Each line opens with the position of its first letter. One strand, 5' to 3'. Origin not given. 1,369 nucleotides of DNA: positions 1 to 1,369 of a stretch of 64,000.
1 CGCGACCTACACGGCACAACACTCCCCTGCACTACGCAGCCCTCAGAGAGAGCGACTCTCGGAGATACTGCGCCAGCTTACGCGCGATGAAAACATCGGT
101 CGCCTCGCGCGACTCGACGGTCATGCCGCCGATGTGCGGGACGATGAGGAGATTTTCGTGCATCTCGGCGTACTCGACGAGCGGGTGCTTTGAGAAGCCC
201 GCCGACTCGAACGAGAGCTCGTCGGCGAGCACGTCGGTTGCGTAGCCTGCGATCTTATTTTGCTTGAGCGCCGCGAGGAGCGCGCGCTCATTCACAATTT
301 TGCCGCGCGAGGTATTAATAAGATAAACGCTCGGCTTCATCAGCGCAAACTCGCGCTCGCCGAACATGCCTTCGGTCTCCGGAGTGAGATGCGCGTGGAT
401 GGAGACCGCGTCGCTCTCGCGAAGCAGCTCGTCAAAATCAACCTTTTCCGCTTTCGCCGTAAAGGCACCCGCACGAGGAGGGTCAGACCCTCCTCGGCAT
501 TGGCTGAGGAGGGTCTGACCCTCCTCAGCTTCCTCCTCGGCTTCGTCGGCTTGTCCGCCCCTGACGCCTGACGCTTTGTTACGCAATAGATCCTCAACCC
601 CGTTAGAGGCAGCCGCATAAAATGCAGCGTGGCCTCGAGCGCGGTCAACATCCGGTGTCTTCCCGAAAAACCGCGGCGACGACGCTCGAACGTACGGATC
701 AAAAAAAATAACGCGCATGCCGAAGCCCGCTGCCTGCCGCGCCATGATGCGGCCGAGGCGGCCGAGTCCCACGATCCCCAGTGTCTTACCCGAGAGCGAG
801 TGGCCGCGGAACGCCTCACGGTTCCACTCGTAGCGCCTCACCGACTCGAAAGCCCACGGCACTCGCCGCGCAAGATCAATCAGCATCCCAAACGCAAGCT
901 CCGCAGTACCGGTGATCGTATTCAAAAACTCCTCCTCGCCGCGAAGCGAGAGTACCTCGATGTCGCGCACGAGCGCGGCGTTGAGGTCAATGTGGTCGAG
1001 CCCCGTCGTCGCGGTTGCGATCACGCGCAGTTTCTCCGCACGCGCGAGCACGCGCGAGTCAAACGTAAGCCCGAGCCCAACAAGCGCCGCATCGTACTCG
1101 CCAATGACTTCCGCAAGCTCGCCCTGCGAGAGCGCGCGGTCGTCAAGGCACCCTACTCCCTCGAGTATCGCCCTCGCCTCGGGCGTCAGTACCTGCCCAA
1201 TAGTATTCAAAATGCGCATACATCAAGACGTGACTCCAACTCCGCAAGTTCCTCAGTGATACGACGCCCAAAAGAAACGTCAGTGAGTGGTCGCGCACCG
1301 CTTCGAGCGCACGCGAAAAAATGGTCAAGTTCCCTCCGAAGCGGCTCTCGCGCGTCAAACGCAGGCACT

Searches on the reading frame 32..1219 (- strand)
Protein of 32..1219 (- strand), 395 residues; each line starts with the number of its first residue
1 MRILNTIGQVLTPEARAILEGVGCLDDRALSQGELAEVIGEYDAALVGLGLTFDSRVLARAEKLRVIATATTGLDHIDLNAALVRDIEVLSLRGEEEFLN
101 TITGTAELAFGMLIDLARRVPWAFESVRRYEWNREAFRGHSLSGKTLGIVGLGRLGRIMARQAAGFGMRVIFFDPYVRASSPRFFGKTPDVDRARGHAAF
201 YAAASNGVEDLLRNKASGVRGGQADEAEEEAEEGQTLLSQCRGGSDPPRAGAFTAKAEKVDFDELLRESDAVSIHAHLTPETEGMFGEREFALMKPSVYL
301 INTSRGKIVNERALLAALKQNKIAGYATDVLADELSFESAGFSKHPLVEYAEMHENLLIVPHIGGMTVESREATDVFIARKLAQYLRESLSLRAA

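Call 42: find_encoding_contigs(protein=window:32-1219:-, flank=10000)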
Protein window:32-1219:- (395 aa): 1 contig read that carries it; 1 place shown.
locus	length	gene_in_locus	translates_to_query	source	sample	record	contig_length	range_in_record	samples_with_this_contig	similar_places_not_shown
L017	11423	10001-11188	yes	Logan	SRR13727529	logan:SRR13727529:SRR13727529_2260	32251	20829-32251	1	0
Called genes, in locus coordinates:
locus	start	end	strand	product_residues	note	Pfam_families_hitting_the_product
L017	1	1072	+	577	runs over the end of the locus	PF00571:CBS (weak), PF02826:2-Hacid_dh_C (faint), PF01266:DAO (faint), PF03446:NAD_binding_2 (faint), PF03721:UDPG_MGDP_dh_N, PF00984:UDPG_MGDP_dh, PF03720:UDPG_MGDP_dh_C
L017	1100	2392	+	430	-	-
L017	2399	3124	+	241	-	PF01209:Ubie_methyltran (faint), PF13489:Methyltransf_23, PF13847:Methyltransf_31 (faint), PF08241:Methyltransf_11, PF08242:Methyltransf_12, PF13649:Methyltransf_25 (weak)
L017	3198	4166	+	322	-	PF03102:NeuB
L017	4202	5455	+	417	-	PF00535:Glycos_transf_2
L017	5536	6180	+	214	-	-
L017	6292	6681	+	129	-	PF12973:Cupin_7 (faint), PF00190:Cupin_1 (weak), PF07883:Cupin_2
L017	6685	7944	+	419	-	PF08421:Methyltransf_13, PF13489:Methyltransf_23, PF08241:Methyltransf_11 (weak), PF08242:Methyltransf_12 (weak), PF08484:Methyltransf_14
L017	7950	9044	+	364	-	PF01073:3Beta_HSD, PF01370:Epimerase, PF02719:Polysacc_synt_2 (faint), PF07993:NAD_binding_4 (faint), PF16363:GDP_Man_Dehyd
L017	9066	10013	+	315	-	PF01408:GFO_IDH_MocA, PF22725:GFO_IDH_MocA_C3 (weak)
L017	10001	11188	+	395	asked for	PF00389:2-Hacid_dh, PF02826:2-Hacid_dh_C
